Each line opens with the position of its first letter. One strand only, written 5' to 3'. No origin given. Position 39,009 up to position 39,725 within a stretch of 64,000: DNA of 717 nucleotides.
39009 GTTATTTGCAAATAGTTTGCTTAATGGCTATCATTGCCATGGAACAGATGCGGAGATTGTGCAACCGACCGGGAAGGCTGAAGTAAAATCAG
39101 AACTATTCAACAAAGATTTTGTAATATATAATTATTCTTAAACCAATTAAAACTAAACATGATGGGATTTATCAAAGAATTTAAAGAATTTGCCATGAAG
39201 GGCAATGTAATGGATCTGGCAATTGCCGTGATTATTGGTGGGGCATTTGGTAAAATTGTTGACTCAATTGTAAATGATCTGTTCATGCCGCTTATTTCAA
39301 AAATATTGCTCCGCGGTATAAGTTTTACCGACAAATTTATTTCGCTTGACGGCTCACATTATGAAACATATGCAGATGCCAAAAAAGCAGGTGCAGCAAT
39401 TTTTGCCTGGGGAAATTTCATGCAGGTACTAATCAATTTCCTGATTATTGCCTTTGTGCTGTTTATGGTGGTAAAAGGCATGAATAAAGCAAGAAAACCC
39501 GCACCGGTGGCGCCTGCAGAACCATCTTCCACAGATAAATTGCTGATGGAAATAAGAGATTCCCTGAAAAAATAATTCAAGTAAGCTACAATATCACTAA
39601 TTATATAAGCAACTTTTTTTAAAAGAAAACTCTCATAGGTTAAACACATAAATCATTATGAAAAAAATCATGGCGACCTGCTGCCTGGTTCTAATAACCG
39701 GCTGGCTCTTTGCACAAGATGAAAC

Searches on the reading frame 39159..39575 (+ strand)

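Call 68: search_protein_families(library=pfam, proteins=[window:39159-39575:+], max_evalue=0.00001)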
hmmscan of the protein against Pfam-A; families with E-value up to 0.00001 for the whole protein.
window:39159-39575:+ (138 aa): 1 family
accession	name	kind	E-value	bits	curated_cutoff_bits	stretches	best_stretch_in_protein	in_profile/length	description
PF01741.23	MscL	-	2.9e-42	144.3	27.4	1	4-137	1-123/123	Large-conductance mechanosensitive channel, MscL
